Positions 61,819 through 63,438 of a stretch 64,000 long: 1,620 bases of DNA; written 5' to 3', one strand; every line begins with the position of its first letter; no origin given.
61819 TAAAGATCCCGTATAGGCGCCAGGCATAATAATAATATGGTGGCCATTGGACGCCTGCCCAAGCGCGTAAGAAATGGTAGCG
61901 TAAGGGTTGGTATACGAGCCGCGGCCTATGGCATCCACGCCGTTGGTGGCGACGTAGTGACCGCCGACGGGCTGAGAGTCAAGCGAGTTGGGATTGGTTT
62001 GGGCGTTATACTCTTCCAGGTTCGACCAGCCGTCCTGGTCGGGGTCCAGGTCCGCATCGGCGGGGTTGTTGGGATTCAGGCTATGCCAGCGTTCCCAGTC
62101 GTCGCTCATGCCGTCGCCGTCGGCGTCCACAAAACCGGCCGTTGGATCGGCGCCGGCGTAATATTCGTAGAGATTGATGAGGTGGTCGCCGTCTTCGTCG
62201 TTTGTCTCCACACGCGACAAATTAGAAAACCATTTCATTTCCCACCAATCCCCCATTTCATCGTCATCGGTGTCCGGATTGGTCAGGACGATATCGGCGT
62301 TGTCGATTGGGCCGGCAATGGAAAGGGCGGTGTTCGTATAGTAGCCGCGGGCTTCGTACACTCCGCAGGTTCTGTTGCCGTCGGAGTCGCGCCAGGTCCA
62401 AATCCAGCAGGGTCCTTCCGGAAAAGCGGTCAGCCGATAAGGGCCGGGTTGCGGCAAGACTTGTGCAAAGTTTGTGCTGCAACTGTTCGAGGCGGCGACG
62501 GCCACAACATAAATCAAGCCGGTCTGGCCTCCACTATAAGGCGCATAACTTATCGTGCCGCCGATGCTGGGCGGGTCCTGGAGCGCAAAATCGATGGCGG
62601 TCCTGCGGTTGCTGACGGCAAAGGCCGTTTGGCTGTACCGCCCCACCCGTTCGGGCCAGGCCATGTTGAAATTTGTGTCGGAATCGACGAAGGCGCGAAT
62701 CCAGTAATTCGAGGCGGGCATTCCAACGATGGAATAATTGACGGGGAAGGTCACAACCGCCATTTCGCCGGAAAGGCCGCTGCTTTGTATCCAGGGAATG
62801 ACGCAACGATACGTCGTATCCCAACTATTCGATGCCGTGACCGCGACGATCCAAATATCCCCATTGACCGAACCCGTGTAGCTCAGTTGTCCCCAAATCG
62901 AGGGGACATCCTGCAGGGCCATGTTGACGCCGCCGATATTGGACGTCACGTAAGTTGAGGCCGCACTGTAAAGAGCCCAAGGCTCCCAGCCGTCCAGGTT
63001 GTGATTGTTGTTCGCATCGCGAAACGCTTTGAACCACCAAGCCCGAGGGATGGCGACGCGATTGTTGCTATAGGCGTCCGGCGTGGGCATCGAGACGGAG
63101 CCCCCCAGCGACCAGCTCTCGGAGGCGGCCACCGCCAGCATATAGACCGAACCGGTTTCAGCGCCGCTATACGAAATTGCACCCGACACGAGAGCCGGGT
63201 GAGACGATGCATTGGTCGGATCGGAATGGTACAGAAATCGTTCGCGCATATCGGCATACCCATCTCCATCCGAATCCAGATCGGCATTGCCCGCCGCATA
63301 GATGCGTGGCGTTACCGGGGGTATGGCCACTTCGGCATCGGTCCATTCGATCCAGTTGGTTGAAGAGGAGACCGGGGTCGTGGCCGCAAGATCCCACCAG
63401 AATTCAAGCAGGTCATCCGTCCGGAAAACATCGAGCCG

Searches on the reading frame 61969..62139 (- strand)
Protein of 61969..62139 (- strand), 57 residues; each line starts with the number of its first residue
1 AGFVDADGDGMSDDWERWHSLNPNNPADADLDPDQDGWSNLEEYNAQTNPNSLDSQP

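Call 25: search_protein_families(library=pfam, proteins=[window:61969-62139:-], max_evalue=10)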
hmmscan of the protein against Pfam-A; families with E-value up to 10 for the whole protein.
window:61969-62139:- (57 aa): 1 family
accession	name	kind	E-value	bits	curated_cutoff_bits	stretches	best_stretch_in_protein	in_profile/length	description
PF18884.5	TSP3_bac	-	4.8e-05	23.5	25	2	5-16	1-12/22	Bacterial TSP3 repeat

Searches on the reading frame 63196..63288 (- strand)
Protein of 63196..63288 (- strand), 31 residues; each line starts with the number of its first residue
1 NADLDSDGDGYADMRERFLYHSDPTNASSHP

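Call 25: search_protein_families(library=pfam, proteins=[window:63196-63288:-], max_evalue=10)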
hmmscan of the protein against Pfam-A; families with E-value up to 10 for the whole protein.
window:63196-63288:- (31 aa): 1 family
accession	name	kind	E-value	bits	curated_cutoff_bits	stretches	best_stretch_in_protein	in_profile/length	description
PF18884.5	TSP3_bac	-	6.9e-06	26.3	25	1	5-27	1-22/22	Bacterial TSP3 repeat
